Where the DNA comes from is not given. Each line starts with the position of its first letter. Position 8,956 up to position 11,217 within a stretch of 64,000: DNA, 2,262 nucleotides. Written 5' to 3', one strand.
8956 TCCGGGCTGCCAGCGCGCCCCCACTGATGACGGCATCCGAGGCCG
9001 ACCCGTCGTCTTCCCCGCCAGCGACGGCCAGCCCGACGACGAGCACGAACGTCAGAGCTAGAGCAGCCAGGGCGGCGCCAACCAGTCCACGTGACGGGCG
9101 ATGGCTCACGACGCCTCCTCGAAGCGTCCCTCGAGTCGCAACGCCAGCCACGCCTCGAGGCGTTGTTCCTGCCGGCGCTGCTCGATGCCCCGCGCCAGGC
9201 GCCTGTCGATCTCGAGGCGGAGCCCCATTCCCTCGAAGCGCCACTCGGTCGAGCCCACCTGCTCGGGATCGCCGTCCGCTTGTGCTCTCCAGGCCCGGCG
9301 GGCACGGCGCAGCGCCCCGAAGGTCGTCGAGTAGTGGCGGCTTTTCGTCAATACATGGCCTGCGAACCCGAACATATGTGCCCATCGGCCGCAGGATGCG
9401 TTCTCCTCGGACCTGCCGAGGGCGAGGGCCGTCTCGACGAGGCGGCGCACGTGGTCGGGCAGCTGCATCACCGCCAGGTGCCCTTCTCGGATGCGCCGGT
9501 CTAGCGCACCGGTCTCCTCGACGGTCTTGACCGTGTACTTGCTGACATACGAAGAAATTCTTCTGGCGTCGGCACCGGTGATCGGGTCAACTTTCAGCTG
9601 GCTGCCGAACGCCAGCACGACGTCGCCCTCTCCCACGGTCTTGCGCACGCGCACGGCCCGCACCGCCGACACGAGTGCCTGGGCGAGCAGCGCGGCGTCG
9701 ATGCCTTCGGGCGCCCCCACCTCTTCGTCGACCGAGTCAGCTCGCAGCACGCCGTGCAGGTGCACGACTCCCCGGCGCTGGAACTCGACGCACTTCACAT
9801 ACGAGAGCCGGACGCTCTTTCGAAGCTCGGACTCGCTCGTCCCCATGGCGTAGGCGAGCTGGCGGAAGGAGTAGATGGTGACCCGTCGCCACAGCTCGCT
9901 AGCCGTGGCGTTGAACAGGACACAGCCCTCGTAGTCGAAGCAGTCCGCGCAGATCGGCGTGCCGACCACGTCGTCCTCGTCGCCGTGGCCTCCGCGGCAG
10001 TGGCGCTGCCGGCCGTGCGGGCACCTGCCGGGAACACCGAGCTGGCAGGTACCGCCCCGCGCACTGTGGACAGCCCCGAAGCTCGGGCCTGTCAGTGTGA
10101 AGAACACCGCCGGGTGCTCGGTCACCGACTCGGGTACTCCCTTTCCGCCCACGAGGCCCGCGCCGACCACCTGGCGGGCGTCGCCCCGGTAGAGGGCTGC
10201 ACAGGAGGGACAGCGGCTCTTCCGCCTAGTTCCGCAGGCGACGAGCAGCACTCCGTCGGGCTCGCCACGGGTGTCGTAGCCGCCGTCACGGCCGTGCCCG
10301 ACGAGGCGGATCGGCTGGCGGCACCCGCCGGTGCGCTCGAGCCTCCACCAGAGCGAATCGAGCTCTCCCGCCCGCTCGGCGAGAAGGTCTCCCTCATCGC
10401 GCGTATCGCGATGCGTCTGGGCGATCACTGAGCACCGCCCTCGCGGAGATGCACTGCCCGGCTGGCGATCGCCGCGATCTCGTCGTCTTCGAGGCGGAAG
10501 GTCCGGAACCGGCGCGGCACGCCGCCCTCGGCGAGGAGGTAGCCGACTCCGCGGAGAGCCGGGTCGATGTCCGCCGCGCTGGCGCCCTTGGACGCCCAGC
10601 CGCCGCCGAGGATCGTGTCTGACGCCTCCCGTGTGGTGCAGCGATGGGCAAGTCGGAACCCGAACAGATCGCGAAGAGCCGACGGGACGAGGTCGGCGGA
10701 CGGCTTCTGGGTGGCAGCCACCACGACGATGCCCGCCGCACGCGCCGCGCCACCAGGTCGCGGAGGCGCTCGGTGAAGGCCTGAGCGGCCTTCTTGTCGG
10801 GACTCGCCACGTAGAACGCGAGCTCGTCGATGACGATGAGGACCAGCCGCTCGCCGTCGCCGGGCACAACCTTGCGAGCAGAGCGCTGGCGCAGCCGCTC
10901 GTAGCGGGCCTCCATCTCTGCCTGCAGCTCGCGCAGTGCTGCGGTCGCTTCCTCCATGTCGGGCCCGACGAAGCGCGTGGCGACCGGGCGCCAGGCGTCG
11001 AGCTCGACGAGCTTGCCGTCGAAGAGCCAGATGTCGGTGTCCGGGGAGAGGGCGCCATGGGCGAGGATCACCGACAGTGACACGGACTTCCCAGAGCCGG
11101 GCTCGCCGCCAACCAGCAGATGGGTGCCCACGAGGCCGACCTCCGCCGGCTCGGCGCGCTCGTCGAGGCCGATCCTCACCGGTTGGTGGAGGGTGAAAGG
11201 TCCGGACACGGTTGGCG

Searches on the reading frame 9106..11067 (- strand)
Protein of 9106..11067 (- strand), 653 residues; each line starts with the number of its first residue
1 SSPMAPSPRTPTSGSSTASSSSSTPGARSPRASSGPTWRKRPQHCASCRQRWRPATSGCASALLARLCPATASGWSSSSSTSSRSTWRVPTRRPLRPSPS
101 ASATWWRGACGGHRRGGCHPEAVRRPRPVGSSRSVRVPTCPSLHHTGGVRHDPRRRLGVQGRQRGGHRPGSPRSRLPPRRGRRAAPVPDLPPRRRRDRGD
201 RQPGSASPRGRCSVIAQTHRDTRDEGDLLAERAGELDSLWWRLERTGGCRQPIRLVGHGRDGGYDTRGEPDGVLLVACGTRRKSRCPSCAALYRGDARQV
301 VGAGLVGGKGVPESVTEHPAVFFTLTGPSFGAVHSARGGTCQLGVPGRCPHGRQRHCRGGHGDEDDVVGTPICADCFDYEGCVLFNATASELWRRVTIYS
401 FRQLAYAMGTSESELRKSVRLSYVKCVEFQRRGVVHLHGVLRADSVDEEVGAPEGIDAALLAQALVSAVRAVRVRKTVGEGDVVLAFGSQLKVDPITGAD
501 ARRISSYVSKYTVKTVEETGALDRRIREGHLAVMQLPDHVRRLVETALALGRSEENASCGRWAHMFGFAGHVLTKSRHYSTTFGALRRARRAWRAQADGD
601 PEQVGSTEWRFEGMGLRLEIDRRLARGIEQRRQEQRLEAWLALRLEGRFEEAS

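Call 22: search_protein_families(library=pfam, proteins=[window:9106-11067:-], max_evalue=0.001)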
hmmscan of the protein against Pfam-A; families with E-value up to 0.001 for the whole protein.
window:9106-11067:- (653 aa): 2 families
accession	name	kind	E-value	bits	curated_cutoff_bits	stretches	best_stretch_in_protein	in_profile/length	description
PF20199.4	RepSA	-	2.5e-121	406.3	34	1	237-629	3-437/438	Replication initiator protein, pSAM2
PF23343.2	REP_ORF2-G2P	-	0.0006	20.5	27.8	0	415-515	30-98/99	Replication-associated protein ORF2/G2P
